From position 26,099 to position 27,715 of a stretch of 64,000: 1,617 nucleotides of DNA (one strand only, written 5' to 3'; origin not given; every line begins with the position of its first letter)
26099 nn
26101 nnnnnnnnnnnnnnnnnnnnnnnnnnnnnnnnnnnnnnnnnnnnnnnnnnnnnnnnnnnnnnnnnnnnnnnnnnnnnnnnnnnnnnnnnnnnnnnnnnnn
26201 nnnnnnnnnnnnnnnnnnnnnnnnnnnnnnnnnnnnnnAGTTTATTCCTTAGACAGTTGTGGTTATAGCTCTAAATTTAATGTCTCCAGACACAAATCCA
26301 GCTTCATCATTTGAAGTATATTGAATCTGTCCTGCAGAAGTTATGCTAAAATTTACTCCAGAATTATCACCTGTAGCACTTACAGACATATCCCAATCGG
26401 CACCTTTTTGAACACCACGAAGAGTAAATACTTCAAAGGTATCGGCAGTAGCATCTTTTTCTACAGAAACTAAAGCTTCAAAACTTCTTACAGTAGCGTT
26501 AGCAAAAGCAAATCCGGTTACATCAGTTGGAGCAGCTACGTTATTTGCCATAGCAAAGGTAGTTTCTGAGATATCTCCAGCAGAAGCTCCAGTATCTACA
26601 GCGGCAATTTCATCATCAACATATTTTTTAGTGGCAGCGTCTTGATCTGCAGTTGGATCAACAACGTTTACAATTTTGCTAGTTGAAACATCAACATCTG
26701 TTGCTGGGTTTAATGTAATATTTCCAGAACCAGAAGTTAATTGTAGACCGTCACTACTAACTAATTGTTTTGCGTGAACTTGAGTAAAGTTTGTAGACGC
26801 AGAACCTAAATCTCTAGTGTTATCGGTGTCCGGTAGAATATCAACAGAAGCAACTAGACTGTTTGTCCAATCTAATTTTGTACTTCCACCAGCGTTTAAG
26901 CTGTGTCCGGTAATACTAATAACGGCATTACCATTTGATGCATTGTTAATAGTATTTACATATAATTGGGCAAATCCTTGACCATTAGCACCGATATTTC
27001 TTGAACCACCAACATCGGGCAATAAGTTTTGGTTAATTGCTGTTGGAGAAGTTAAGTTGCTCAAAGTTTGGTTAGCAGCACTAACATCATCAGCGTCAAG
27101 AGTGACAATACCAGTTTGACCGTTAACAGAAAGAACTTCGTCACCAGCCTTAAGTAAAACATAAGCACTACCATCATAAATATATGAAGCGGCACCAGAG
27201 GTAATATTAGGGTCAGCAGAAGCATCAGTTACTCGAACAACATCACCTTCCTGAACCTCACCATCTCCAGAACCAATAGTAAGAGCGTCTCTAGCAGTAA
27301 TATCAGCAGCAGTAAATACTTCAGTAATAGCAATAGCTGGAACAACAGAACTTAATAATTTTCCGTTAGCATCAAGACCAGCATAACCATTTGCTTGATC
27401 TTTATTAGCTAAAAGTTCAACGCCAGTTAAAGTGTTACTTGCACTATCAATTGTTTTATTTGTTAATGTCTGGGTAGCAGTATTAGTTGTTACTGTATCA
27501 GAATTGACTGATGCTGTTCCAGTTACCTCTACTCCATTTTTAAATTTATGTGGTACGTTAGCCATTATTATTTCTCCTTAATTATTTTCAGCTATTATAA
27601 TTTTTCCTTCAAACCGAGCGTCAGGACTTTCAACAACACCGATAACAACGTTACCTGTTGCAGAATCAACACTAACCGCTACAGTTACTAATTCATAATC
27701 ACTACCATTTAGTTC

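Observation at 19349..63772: Seven co-oriented copies of a ~25-nt element upstream of late genes with single-subunit-RNAP-promoter-like architecture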

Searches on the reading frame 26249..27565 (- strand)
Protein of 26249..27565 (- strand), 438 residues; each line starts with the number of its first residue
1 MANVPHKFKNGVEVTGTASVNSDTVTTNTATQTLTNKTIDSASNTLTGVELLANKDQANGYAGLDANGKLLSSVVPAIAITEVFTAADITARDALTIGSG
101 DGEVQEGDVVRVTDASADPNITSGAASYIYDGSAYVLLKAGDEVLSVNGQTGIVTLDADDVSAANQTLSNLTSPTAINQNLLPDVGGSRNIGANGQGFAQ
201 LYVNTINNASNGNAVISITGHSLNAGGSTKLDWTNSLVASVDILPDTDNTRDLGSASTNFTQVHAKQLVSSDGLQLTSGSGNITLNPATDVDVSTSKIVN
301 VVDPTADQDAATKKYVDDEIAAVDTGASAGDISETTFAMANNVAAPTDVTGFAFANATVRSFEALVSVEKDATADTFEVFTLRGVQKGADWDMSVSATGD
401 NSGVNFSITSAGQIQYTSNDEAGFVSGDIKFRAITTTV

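Call 104: search_protein_families(library=phrogs, proteins=[window:26249-27565:-], max_evalue=0.001)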
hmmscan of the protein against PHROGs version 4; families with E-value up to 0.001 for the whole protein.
window:26249-27565:- (438 aa): 3 families
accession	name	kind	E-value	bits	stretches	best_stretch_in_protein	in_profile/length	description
phrog_13892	-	tail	2.1e-10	41.2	1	24-166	431-573/676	minor tail protein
phrog_7946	-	unknown function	2.3e-07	31.5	1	80-140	65-118/186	-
phrog_26941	-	tail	1.3e-05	25.1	1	59-339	284-522/603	tail protein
